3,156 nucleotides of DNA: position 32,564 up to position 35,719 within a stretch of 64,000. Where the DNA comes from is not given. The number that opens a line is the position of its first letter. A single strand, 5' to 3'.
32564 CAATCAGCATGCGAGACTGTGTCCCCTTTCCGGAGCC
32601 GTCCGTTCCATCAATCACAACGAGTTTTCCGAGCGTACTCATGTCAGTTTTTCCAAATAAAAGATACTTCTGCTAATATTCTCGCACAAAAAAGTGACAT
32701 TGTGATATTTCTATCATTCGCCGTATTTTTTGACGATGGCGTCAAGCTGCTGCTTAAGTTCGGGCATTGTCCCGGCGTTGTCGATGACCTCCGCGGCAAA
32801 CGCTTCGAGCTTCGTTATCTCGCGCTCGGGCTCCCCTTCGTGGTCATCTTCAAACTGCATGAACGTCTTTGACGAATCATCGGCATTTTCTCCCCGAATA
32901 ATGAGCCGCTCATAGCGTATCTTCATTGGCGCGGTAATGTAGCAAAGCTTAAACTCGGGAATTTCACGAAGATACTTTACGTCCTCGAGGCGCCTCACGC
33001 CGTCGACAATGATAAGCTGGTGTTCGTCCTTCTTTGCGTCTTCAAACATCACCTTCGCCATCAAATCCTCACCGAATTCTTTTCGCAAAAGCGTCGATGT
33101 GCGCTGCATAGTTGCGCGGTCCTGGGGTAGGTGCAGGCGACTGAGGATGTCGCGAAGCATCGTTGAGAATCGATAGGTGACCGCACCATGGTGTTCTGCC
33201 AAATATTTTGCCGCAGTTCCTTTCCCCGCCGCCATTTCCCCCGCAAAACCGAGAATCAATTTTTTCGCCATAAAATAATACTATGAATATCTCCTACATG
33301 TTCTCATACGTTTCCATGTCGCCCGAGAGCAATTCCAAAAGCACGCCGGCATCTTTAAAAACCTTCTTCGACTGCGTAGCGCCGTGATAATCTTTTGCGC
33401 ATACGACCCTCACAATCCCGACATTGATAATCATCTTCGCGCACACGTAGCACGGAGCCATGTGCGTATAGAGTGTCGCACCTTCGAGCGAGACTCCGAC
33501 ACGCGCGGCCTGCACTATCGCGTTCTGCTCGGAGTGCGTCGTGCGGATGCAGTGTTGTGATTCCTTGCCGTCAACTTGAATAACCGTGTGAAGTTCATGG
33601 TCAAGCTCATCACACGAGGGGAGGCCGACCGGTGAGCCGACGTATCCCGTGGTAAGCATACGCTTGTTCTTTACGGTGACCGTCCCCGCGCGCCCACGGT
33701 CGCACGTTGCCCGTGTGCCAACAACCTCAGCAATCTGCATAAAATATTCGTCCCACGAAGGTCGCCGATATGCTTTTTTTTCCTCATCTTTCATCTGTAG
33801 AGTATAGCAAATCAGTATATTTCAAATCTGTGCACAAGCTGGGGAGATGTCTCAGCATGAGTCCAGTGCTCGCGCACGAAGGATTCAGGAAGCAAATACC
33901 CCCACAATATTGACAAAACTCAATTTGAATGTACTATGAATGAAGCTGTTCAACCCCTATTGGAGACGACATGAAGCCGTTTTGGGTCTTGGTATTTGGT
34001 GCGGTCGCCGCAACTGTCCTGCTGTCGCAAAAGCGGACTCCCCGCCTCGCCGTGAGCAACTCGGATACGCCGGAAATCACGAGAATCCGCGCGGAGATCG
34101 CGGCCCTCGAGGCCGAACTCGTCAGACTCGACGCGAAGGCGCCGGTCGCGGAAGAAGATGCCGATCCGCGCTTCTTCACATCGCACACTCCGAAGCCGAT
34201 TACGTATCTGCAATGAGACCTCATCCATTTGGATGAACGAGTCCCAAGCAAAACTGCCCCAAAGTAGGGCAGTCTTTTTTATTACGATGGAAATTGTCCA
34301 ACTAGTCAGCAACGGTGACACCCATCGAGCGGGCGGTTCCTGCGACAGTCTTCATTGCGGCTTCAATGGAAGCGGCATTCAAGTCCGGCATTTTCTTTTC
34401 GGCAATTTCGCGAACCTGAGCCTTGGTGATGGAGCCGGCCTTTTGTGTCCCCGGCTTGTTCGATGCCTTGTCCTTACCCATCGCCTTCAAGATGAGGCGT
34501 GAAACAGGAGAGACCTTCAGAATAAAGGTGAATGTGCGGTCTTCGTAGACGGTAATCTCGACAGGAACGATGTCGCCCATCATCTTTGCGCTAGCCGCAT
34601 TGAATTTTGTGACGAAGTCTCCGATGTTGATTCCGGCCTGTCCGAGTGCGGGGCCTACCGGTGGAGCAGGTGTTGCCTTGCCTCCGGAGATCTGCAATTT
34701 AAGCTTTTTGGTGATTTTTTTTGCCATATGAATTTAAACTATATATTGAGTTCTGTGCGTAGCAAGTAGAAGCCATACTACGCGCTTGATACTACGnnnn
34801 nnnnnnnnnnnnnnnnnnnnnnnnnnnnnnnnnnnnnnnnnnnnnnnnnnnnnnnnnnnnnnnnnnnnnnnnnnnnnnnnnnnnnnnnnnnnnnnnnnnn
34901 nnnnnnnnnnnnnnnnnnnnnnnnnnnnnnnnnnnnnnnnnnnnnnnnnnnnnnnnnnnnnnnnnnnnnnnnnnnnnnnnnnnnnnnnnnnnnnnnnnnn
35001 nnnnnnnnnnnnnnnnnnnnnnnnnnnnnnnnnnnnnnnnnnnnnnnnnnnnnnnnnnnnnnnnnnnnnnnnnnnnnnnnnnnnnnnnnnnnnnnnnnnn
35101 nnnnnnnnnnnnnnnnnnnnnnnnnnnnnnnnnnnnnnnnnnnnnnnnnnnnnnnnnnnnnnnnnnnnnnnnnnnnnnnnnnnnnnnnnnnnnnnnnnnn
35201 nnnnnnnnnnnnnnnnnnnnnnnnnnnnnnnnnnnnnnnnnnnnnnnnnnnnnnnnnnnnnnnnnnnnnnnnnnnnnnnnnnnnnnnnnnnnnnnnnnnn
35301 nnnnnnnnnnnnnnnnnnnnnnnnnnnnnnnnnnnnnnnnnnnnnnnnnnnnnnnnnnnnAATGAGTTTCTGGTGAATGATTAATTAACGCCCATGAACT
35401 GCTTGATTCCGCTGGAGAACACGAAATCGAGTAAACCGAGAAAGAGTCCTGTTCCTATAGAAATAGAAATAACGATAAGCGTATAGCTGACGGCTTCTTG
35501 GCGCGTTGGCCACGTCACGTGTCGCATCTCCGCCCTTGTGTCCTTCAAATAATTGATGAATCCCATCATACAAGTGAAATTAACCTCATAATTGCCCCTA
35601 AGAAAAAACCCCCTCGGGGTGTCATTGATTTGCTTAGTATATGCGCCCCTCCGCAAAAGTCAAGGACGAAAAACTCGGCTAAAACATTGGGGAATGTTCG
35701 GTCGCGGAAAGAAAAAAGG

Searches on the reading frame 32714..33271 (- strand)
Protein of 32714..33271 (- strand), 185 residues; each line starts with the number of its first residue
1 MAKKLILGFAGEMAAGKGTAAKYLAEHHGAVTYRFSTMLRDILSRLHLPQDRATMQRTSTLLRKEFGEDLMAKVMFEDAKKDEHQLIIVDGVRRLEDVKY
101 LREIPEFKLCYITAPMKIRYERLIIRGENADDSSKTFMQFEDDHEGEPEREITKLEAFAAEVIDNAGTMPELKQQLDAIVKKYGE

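Call 93: search_protein_families(library=pfam, proteins=[window:32714-33271:-], max_evalue=0.001)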
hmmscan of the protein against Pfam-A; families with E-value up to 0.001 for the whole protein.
window:32714-33271:- (185 aa): 3 families
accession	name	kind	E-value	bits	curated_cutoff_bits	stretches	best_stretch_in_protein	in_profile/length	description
PF13207.12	AAA_17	-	1.5e-09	38.7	27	1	14-133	5-130/136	AAA domain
PF13238.12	AAA_18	-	4.5e-08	34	29.4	1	10-133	4-118/128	AAA domain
PF21448.3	DNMK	-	0.00036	20.6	27.1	0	9-47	5-43/232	Deoxynucleotide monophosphate kinase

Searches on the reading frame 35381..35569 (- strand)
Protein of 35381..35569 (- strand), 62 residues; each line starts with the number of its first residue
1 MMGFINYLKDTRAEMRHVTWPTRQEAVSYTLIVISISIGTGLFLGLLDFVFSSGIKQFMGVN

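Call 9: search_protein_families(library=pfam, proteins=[window:35381-35569:-], max_evalue=1)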
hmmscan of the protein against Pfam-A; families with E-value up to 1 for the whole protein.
window:35381-35569:- (62 aa): 1 family
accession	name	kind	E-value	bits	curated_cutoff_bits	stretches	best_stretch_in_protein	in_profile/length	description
PF00584.25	SecE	-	1.1e-19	70.5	22.7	1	5-58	1-54/55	SecE/Sec61-gamma subunits of protein translocation complex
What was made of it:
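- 35381..35569 (-): Downstream flank: secE, followed by nusG (34797-35360) and rplK (34302-34727). Pfam SecE, E 1.1e-19 (call 9).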
